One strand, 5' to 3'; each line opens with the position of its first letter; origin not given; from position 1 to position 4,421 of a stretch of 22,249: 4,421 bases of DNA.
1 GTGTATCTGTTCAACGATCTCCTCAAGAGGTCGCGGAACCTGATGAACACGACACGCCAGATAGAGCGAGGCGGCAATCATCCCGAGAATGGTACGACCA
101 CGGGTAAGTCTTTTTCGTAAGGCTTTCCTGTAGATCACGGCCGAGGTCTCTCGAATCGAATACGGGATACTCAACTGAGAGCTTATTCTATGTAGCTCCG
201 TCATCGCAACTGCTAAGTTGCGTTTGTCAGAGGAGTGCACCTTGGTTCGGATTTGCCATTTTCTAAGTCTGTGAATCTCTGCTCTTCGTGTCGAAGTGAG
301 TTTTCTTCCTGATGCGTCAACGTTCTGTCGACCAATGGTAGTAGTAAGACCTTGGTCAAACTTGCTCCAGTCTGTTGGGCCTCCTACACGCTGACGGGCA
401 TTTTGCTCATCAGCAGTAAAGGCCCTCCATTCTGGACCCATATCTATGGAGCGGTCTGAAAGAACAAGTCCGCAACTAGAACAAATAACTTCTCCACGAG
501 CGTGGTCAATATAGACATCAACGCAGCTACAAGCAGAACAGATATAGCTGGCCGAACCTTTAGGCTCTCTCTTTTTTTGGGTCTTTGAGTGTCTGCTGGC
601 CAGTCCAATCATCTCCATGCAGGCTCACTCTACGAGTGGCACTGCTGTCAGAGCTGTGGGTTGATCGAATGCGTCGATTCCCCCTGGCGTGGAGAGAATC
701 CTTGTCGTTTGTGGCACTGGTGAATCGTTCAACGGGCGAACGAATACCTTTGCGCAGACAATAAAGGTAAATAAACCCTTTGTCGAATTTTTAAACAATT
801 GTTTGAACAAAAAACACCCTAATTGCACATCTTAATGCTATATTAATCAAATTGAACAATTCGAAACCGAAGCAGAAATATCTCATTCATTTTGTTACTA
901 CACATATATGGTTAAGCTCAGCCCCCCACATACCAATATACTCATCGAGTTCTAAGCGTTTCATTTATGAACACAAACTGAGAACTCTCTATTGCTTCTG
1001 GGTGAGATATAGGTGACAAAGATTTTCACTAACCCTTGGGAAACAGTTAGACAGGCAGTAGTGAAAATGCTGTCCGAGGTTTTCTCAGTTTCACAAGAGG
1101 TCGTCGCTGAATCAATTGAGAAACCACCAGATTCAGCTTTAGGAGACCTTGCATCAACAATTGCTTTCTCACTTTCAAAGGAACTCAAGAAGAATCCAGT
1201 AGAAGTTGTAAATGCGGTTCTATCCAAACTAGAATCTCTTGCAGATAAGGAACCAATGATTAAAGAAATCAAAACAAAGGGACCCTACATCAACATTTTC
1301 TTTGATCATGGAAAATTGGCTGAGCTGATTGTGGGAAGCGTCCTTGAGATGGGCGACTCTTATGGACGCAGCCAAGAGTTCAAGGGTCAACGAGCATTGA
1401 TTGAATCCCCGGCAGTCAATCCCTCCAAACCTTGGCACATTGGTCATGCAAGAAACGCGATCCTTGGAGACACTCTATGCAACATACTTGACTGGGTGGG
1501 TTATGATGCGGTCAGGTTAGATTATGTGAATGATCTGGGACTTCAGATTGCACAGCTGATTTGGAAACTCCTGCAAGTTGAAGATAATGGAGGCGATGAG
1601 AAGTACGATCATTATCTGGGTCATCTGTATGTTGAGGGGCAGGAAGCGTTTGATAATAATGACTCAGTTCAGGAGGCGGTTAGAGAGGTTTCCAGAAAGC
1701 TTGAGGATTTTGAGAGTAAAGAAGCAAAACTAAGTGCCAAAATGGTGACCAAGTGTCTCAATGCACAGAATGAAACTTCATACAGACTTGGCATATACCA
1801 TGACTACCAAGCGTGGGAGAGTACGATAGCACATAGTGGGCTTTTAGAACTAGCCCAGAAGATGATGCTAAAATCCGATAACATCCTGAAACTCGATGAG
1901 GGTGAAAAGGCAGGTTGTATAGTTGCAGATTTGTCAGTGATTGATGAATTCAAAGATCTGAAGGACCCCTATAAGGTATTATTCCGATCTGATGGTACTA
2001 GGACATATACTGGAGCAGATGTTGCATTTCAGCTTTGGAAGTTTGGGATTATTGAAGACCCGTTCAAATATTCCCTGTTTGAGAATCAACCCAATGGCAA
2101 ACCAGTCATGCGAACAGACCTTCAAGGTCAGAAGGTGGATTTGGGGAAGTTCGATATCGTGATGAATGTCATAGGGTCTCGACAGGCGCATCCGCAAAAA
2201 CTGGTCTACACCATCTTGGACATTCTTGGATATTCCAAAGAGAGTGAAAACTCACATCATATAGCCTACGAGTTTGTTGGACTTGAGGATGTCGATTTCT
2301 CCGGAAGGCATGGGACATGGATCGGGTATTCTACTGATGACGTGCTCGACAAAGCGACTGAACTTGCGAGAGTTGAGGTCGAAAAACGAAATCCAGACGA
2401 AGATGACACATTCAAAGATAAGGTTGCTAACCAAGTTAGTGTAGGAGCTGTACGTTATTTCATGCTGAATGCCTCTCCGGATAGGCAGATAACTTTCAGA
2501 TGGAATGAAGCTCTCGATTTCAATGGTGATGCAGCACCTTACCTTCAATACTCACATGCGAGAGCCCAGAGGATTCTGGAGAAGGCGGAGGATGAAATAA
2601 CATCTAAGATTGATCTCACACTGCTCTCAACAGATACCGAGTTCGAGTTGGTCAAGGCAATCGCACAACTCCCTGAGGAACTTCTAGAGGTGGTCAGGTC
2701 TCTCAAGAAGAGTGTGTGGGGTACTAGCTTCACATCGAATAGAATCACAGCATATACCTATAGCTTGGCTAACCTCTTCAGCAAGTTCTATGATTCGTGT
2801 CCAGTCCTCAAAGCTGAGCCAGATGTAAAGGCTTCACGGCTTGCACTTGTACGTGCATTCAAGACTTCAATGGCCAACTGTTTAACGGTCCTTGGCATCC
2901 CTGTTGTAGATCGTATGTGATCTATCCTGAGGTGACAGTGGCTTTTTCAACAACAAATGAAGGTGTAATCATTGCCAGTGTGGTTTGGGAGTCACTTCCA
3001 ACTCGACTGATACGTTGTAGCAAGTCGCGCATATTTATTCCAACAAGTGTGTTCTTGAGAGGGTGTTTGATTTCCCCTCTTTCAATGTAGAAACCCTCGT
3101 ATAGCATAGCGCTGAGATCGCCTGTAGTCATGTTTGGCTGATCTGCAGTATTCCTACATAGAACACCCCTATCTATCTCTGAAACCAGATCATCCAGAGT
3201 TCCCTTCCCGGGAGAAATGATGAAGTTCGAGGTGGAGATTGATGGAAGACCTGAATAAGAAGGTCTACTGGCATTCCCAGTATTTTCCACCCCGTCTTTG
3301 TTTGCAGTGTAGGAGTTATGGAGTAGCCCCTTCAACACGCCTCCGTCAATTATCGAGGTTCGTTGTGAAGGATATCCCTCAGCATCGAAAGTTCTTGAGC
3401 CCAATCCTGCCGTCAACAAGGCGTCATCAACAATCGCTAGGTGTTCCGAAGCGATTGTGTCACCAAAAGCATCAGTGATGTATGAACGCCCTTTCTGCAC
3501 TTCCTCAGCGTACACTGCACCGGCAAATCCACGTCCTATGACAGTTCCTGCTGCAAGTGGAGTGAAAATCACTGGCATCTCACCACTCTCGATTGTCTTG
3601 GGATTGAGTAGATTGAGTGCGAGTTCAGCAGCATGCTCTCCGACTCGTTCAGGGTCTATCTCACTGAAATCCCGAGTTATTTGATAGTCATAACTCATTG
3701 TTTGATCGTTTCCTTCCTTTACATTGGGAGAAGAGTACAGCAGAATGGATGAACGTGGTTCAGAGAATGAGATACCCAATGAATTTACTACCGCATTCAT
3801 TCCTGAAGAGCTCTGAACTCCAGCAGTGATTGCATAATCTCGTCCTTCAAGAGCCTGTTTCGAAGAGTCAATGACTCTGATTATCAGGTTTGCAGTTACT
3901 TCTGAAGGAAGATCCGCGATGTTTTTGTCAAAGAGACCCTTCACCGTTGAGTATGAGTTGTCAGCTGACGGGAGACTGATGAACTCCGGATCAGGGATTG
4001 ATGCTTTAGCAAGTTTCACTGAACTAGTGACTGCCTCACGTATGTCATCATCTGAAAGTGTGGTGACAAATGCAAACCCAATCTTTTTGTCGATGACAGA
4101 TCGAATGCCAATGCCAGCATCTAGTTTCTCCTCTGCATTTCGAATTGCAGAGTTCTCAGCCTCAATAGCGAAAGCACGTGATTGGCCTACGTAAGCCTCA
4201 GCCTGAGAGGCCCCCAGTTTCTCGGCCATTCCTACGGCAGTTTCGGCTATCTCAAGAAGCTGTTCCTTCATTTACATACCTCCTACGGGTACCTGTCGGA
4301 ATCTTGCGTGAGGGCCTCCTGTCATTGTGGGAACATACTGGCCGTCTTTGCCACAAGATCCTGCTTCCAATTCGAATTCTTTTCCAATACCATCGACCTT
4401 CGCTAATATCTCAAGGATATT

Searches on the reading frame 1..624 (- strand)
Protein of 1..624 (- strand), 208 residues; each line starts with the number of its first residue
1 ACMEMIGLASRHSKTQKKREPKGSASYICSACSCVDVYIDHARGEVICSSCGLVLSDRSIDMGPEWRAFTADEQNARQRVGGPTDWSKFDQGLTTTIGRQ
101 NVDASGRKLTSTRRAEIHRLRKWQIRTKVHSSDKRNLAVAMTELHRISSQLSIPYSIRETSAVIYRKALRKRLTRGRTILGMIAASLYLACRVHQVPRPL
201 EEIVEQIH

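Call 8: search_protein_families(library=pfam, proteins=[window:1-624:-], max_evalue=0.01)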
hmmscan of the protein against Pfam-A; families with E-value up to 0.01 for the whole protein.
window:1-624:- (208 aa): 2 families
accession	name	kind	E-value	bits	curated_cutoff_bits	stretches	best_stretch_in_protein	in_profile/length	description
PF08271.17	Zn_Ribbon_TF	-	3.2e-15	55.8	29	1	27-69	1-43/43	TFIIB zinc-binding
PF00382.24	TFIIB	-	4.4e-13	49.5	23.6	1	135-207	3-75/92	Transcription factor TFIIB repeat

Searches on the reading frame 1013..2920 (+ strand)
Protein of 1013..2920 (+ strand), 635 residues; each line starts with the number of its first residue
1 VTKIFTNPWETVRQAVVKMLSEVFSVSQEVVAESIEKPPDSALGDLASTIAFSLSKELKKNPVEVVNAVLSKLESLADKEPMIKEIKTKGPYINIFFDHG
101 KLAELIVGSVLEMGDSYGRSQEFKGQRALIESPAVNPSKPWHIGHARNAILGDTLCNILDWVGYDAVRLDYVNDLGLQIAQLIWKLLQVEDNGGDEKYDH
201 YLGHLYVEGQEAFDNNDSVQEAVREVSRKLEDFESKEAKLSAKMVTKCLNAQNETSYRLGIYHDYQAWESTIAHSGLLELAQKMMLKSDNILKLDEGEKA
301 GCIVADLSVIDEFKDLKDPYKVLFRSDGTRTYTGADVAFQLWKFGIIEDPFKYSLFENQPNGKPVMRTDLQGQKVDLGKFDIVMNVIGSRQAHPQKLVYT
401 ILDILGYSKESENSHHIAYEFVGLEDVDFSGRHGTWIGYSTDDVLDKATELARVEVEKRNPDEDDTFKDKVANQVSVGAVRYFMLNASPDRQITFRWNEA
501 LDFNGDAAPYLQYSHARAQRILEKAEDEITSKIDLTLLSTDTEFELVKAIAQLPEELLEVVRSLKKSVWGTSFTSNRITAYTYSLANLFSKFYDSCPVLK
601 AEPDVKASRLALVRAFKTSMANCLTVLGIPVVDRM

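Call 6: search_protein_families(library=pfam, proteins=[window:1013-2920:+], max_evalue=0.01)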
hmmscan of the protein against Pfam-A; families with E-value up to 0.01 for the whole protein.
window:1013-2920:+ (635 aa): 4 families
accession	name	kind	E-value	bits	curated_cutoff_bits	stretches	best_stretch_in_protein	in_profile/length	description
PF00750.26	tRNA-synt_1d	-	5.8e-30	104.9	23.3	2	120-338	14-220/349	tRNA synthetases class I (R), catalytic domain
PF05746.21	DALR_1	-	2.5e-29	102.2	22.3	1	511-635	1-117/117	DALR anticodon binding domain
PF03485.21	Arg_tRNA_synt_N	-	1.2e-15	58.3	21.5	1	11-97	2-85/85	Arginyl tRNA synthetase N terminal domain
PF01406.26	tRNA-synt_1e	-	0.0067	16.3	27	0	141-176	23-58/301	tRNA synthetases class I (C) catalytic domain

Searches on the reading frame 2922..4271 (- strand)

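Call 8: search_protein_families(library=pfam, proteins=[window:2922-4271:-], max_evalue=0.01)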
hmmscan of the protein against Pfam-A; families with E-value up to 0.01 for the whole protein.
window:2922-4271:- (449 aa): 3 families
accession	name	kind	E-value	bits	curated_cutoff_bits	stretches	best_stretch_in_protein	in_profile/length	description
PF19289.4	PmbA_TldD_3rd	-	3.6e-66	222.9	22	1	229-447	1-219/220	PmbA/TldA metallopeptidase C-terminal domain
PF01523.21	PmbA_TldD_1st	-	2.7e-10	40.7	20.9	1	24-88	1-65/65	PmbA/TldA metallopeptidase domain 1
PF19290.4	PmbA_TldD_2nd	-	2.2e-09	38.2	20.9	1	125-222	6-109/109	PmbA/TldA metallopeptidase central domain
